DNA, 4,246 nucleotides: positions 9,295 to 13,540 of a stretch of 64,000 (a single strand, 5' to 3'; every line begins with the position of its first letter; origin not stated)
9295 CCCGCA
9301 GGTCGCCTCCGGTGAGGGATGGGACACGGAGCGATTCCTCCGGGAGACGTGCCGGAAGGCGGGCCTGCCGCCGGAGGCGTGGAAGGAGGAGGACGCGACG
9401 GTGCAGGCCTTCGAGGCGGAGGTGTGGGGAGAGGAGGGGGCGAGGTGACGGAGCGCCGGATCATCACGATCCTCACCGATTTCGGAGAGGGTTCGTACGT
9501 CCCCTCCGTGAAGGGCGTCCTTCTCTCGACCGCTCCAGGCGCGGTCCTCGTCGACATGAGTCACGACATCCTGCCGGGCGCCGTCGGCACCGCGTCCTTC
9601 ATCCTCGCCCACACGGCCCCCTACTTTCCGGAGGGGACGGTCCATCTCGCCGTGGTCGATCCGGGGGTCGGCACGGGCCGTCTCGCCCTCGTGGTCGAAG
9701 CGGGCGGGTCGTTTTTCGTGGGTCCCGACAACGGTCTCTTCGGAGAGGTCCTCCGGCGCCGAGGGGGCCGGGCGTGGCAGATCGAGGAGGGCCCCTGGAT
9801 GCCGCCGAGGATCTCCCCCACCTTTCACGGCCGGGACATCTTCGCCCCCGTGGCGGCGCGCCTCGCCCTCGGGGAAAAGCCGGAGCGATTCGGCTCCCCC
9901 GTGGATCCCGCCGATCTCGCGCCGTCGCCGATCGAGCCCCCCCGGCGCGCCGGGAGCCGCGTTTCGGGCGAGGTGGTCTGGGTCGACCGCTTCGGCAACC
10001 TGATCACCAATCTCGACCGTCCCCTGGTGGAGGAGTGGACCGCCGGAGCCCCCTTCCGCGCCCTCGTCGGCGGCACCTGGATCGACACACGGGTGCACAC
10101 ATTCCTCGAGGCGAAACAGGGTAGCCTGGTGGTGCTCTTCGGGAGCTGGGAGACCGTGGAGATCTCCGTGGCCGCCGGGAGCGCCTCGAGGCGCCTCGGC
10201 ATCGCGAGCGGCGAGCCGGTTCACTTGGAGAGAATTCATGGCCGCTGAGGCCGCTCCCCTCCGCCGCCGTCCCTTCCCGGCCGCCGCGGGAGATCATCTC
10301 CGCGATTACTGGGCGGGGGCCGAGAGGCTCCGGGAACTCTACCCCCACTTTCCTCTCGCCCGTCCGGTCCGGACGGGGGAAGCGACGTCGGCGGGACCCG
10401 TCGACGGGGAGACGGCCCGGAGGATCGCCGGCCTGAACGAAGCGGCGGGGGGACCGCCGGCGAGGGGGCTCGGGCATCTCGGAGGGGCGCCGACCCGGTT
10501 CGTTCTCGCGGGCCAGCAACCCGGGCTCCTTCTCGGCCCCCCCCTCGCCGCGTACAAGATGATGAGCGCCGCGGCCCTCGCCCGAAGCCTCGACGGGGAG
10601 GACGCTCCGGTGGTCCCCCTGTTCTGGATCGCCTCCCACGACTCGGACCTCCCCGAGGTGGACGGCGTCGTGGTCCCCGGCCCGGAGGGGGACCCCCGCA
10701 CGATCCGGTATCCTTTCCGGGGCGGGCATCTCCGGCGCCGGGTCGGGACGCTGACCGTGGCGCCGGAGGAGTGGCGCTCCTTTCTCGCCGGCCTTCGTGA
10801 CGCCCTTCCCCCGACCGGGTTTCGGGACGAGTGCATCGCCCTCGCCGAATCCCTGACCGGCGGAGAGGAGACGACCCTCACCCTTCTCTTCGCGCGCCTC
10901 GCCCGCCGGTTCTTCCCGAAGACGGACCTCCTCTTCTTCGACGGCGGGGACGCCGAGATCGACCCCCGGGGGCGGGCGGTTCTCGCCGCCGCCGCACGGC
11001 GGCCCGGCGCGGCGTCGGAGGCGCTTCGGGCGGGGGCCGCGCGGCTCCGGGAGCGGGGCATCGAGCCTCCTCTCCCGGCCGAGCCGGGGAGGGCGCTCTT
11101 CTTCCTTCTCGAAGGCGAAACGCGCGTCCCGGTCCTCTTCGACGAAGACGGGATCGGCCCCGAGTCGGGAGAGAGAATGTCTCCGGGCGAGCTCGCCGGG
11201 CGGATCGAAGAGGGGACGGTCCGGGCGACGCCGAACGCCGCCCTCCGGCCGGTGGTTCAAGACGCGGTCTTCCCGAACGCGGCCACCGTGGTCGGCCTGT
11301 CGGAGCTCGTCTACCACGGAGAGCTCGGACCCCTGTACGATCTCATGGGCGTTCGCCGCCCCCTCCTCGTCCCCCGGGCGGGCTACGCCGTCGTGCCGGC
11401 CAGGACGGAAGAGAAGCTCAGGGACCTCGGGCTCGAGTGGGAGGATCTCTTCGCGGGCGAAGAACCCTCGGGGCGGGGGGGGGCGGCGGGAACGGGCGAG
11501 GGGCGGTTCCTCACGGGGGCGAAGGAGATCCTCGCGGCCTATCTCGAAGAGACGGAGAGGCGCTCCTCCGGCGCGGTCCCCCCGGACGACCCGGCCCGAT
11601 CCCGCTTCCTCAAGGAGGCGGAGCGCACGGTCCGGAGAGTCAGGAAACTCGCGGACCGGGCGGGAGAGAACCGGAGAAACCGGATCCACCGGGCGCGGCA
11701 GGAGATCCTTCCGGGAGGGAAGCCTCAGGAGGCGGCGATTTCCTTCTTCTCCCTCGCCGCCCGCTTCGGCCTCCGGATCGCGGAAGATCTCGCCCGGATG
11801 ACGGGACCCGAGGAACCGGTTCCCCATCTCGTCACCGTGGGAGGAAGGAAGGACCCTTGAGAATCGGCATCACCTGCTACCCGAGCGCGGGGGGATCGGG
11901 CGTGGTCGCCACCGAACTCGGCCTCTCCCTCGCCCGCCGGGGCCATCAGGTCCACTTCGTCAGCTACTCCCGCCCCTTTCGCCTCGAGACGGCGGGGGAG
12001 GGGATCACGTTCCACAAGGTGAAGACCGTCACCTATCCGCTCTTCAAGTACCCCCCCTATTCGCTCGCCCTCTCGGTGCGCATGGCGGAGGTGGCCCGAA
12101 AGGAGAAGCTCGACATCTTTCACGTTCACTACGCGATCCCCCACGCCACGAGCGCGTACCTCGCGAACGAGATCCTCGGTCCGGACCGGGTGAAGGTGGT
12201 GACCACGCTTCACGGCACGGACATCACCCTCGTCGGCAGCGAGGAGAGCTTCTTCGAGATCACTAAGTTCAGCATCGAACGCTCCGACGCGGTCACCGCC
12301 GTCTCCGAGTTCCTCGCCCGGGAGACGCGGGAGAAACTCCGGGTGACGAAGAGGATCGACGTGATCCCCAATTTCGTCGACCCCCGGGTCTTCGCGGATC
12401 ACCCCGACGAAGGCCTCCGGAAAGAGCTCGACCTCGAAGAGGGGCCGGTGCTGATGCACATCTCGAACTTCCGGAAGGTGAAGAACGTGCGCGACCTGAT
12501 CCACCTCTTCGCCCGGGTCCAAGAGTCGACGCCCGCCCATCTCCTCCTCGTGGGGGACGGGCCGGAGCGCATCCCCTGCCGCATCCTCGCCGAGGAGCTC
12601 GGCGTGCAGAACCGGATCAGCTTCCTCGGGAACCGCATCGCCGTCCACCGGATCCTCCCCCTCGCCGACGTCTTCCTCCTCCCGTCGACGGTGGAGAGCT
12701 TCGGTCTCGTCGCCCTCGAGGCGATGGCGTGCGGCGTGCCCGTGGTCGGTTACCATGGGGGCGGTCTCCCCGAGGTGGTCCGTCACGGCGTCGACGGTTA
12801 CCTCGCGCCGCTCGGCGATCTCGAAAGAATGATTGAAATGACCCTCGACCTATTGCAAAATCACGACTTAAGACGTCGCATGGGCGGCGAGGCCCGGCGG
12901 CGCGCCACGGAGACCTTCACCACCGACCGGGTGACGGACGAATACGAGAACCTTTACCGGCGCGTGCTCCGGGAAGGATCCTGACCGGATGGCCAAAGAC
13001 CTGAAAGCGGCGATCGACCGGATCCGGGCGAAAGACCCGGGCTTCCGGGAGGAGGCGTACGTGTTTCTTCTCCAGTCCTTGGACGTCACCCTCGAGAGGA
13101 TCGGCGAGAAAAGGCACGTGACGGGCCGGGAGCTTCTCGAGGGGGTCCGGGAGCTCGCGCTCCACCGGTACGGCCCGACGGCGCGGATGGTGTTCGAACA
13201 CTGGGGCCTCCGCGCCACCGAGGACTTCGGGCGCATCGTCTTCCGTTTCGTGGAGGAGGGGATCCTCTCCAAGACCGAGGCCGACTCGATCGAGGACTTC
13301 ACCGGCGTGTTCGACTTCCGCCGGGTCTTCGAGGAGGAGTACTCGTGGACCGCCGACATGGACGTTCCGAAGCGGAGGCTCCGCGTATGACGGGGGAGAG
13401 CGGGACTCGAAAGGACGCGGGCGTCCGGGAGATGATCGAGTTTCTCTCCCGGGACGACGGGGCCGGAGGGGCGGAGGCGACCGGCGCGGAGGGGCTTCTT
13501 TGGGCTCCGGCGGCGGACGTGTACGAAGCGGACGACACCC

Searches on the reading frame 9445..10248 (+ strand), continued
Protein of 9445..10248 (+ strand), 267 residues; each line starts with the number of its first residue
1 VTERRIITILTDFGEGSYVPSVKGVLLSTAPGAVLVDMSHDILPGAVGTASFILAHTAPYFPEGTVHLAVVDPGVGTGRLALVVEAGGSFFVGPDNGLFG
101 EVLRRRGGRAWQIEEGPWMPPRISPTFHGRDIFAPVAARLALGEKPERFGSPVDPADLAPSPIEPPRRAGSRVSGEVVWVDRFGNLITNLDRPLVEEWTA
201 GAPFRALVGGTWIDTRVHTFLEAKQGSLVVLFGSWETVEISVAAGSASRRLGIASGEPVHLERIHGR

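Call 26: find_encoding_contigs(protein=P0021, flank=10000, max_places=2)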
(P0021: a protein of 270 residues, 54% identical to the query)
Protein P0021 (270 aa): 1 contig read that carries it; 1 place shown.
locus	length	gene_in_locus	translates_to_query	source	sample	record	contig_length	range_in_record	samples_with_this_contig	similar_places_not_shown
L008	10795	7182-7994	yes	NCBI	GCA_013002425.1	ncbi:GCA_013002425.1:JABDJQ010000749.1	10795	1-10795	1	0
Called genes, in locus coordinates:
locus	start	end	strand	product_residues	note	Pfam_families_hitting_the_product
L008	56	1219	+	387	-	PF02684:LpxB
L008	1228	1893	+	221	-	PF04028:DUF374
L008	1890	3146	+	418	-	PF04413:Glycos_transf_N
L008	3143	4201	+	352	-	PF02606:LpxK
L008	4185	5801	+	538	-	PF00890:FAD_binding_2, PF07992:Pyr_redox_2 (faint), PF02910:Succ_DH_flav_C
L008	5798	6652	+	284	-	PF01875:Memo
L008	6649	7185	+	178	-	PF01871:AMMECR1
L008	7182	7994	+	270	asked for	PF01887:SAM_HAT_N, PF20257:SAM_HAT_C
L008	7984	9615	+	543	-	PF10079:Rossmann-like_BshC, PF24850:CC_BshC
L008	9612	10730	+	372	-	PF13439:Glyco_transf_4, PF13477:Glyco_trans_4_2, PF13579:Glyco_trans_4_4, PF20706:GT4-conflict, PF00534:Glycos_transf_1, PF13692:Glyco_trans_1_4, PF13524:Glyco_trans_1_2 (weak)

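Call 39: find_related_loci(query=A3, collection=metagenome_contigs, flank=6000)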
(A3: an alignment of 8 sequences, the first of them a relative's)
Query A3 (267 aa) in metagenome_contigs; peptide patterns used: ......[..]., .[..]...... (x = any residue, [..] = any of these).
600 stretches matched a pattern (row limit reached: there are more); 592 encode a relative of the query (tblastn E <= 1e-3); the best 80 are kept; 80 distinct loci.
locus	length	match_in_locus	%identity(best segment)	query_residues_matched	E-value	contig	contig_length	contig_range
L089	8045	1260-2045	42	1-262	2e-64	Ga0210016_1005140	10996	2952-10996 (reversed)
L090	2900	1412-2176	44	4-259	1e-63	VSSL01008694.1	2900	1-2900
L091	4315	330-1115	40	1-262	8e-60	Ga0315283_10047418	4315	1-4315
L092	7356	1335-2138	43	1-267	3e-59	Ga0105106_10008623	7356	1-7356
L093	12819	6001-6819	45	5-259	9e-59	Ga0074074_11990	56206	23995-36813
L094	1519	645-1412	41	4-259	2e-60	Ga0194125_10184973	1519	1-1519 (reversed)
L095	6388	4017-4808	38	1-264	5e-58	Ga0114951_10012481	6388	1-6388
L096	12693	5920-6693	44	6-263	2e-57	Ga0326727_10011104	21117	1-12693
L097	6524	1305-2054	41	6-262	9e-57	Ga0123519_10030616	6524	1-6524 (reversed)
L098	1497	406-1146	44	6-257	2e-58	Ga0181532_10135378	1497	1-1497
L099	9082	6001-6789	42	6-265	5e-56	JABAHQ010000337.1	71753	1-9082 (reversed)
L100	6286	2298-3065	42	6-259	1e-55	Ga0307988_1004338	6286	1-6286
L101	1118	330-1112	44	4-264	9e-59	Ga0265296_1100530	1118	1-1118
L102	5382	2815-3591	41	5-263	3e-54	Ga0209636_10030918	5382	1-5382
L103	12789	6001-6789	44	6-263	4e-54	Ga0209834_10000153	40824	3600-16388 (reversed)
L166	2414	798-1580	34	3-261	1e-48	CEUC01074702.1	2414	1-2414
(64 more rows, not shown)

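Call 44: search_solved_structures(query=window:9445-10248:+, max_evalue=0.00001, show_alignments=2)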
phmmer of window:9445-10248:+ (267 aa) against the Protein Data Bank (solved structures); distinct sequences matched with E-value up to 0.00001: 16.
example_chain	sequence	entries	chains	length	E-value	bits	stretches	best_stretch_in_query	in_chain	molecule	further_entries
2cw5_A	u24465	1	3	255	3.8e-37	131.9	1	6-261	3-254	Bacterial fluorinating enzyme homolog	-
2wr8_A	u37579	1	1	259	7.4e-37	131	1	6-260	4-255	PUTATIVE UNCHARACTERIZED PROTEIN PH0463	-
1wu8_A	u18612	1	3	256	1.5e-36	130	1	7-260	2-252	hypothetical protein PH0463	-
2zbu_A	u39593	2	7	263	9.8e-31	110.9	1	7-261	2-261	Uncharacterized conserved protein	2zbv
2f4n_A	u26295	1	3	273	3e-26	96.2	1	6-194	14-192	Hypothetical protein MJ1651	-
22uy_A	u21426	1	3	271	1.1e-25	94.4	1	6-194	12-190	(R)-S-adenosyl-L-methionine hydrolase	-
7ccg_A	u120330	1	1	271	2.1e-25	93.4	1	4-260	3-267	DNA-directed RNA polymerase subunit delta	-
2q6o_A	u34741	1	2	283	3.7e-23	86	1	4-195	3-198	Hypothetical Protein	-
2q6i_A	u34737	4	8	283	5.1e-23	85.6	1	4-195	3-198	Hypothetical protein | chlorinase | Adenosyl-chloride synthase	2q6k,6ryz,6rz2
2q6l_A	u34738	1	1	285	2.4e-22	83.4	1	4-195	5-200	Hypothetical protein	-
7xto_A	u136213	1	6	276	2.2e-18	70.4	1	4-265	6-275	soil bacterial derived chlorinase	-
2v7t_A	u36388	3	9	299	2.1e-17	67.1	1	86-211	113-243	5'-FLUORO-5'-DEOXYADENOSINE SYNTHASE | 5'-FLUORO-5'-DEOXY ADENOSINE SYNTHETASE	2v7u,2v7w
5lmz_A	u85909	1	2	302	6.8e-17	65.5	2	86-197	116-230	Fluorinase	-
5b6i_A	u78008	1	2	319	8.4e-17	65.2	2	86-197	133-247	Fluorinase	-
1rqp_A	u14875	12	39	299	1.3e-16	64.5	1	86-211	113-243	5'-fluoro-5'-deoxyadenosine synthase | 5'-FLUORO-5'-DEOXY-ADENOSINE SYNTHASE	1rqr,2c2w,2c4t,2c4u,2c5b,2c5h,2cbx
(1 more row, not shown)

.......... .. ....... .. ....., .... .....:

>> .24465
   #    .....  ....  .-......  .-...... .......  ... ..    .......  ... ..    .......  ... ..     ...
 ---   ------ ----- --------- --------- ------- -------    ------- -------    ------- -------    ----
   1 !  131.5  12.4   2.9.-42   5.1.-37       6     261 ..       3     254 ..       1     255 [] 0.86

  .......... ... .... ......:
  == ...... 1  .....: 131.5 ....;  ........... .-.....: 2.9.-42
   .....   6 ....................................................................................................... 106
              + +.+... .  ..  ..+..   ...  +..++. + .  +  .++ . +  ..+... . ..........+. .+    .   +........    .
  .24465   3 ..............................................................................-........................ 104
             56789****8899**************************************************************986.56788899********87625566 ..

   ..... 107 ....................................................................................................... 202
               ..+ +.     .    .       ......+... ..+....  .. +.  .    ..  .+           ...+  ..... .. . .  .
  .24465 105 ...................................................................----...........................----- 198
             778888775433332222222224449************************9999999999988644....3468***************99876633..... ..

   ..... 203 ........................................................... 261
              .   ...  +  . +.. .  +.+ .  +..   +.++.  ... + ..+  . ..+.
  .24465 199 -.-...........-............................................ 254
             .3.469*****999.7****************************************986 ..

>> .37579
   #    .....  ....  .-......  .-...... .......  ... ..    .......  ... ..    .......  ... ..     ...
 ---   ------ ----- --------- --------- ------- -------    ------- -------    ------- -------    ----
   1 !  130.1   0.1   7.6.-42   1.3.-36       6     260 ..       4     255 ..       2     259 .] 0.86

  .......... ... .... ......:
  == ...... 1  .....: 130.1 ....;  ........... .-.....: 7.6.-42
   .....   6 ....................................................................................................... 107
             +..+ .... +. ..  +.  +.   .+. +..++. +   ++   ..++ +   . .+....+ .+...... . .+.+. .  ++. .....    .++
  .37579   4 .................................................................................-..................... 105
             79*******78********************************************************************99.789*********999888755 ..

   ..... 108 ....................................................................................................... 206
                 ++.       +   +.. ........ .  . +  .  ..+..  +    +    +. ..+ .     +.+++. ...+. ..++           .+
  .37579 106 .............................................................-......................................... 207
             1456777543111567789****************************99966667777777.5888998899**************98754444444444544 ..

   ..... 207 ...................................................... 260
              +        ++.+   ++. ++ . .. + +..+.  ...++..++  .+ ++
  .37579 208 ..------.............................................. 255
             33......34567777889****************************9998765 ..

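Call 53: search_protein_families(library=ncbifam, proteins=[L166:2-631:+], max_evalue=1e-10)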
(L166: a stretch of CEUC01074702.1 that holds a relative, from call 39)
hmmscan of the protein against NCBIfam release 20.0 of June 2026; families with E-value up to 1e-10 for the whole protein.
L166:2-631:+ (210 aa): 1 family
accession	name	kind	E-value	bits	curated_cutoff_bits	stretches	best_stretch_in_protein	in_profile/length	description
TIGR04337.1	AmmeMemoSam_rS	hypoth_equivalog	5.1e-43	147.3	220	1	55-205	180-330/349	AmmeMemoRadiSam system radical SAM enzyme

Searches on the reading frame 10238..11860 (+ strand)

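Call 3: search_protein_families(library=ncbifam, proteins=[window:10238-11860:+], max_evalue=0.001)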
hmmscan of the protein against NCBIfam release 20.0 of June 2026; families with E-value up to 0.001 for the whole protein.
window:10238-11860:+ (540 aa): 1 family
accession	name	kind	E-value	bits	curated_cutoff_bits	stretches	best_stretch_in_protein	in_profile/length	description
TIGR03998.1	thiol_BshC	equivalog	1.7e-69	235.1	265.8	1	79-522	69-519/529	bacillithiol biosynthesis cysteine-adding enzyme BshC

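Call 4: search_protein_families(library=pfam, proteins=[window:10238-11860:+], max_evalue=0.001)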
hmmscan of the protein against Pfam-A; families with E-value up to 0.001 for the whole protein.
window:10238-11860:+ (540 aa): 2 families
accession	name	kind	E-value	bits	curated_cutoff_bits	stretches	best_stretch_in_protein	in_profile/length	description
PF10079.15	Rossmann-like_BshC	-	1.7e-44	153.2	27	1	84-380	83-379/380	Bacillithiol biosynthesis BshC, N-terminal Rossmann-like domain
PF24850.1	CC_BshC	-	0.00028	21.2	27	0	456-520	81-145/159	Bacillithiol biosynthesis BshC, C-terminal coiled-coil domain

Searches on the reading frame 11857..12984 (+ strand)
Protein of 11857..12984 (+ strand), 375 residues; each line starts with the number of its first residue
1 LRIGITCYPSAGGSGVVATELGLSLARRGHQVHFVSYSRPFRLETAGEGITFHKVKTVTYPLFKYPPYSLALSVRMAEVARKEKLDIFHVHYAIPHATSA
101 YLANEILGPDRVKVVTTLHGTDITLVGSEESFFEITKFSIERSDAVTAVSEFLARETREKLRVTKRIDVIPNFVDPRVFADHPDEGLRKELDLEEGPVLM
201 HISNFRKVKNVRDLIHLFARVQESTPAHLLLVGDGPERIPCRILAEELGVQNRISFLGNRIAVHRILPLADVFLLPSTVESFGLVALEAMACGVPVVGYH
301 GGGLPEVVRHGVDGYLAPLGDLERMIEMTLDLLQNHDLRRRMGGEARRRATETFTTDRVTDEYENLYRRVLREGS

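Call 3: search_protein_families(library=ncbifam, proteins=[window:11857-12984:+], max_evalue=0.001)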
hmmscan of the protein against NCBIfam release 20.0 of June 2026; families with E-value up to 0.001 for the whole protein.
window:11857-12984:+ (375 aa): 41 families (the best 25 are shown)
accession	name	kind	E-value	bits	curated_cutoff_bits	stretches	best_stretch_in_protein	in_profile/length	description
TIGR03999.1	thiol_BshA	equivalog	1e-155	518.3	273.7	1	1-371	1-374/375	N-acetyl-alpha-D-glucosaminyl L-malate synthase BshA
TIGR03088.1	stp2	hypoth_equivalog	4.4e-40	137.9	409.05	1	60-371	57-374/374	TIGR03088 family PEP-CTERM/XrtA system glycosyltransferase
NF041876.1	EPS_EpsE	equivalog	1.8e-28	99.9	400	1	70-359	99-385/389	exopolysaccharide biosynthesis GT4 family glycosyltransferase EpsE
TIGR04063.1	stp3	hypoth_equivalog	2.1e-27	96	442.05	1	48-371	53-396/397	TIGR04063 family PEP-CTERM/XrtA system glycosyltransferase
TIGR02149.1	glgA_Coryne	subfamily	3.6e-26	92.2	302.4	1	12-371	16-391/391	glycogen synthase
NF053787.1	GlcN_PG_synth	equivalog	8e-25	87.4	480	1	142-371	143-360/361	N-acetylglucosaminyl phosphatidylglycerol synthase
NF047684.1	TeichurnBiosyTuaC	equivalog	1.1e-23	83.8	550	1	70-371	94-390/391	teichuronic acid biosynthesis protein TuaC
TIGR04157.1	glyco_rSAM_CFB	subfamily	3.5e-22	78.9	400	1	133-367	160-406/406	TIGR04157 family glycosyltransferase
TIGR03449.1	mycothiol_MshA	equivalog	7.8e-22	77.7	462.5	1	164-371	187-404/406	D-inositol-3-phosphate glycosyltransferase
NF038229.1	Glyco4_Geo_Pelo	equivalog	2.2e-21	76.3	400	1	99-371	67-337/338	GPMC system family 4 glycosyltransferase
TIGR04047.1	MSMEG_0565_glyc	hypoth_equivalog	2.3e-20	73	259.85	1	3-300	2-307/373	MSMEG_0565 family glycosyltransferase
NF038298.1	EPS_HpsO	equivalog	2.2e-16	59.6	575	1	162-370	165-387/388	hormogonium polysaccharide biosynthesis glycosyltransferase HpsO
TIGR02095.1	glgA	subfamily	2.4e-15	56.2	328.45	1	186-369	281-476/477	glycogen/starch synthase, ADP-glucose type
NF047880.1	glyco_SdgA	exception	4.3e-15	55.3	800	1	112-366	239-486/488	serine-aspartate repeat adhesin O-glycosyltransferase SdgA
NF050063.1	ProtGlycPglJ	equivalog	1.2e-14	54.3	500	1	188-352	187-349/363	N-acetylgalactosamine-N,N'-diacetylbacillosaminyl-diphospho-undecaprenol 4-alpha-N-acetylgalactosaminyltransferase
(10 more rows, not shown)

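Call 4: search_protein_families(library=pfam, proteins=[window:11857-12984:+], max_evalue=0.001)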
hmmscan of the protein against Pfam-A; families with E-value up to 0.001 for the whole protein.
window:11857-12984:+ (375 aa): 8 families
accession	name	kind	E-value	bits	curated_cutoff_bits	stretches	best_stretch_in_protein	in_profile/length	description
PF00534.26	Glycos_transf_1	-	4.6e-36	124.4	26.4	1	188-348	6-171/172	Glycosyl transferases group 1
PF13439.12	Glyco_transf_4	-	2.7e-33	115.8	28.5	1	12-176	2-168/170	Glycosyltransferase Family 4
PF13692.12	Glyco_trans_1_4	-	1.5e-32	113.3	27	1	197-335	2-142/142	Glycosyl transferases group 1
PF13579.12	Glyco_trans_4_4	-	1.1e-20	75.1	29.7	1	12-172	1-157/158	Glycosyl transferase 4-like domain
PF13477.12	Glyco_trans_4_2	-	2.4e-14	54.1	23.4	1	20-149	15-138/139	Glycosyl transferase 4-like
PF20706.3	GT4-conflict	-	2.4e-11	43.7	26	1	141-313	145-325/385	Family 4 Glycosyltransferase in conflict systems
PF13524.12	Glyco_trans_1_2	-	1.1e-05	25.8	25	1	287-363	68-142/144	Glycosyl transferase-like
PF08323.17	Glyco_transf_5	-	0.00036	20.7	22.7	0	7-81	9-78/239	Starch synthase catalytic domain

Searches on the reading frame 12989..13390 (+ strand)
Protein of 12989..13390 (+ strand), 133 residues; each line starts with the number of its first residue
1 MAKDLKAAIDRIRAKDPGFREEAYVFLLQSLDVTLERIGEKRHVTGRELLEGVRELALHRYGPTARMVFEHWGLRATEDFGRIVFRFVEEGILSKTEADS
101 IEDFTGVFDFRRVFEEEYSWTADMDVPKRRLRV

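Call 3: search_protein_families(library=ncbifam, proteins=[window:12989-13390:+], max_evalue=0.001)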
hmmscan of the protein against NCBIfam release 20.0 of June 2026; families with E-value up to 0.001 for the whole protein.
window:12989-13390:+ (133 aa): 1 family
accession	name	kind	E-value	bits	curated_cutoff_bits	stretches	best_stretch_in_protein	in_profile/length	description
TIGR04138.1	Plancto_Ver_chp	hypoth_equivalog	7.9e-39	132.5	60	1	9-122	2-121/123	Minf_1886 family protein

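Call 4: search_protein_families(library=pfam, proteins=[window:12989-13390:+], max_evalue=0.001)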
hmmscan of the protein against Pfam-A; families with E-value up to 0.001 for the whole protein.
window:12989-13390:+ (133 aa): 0 families
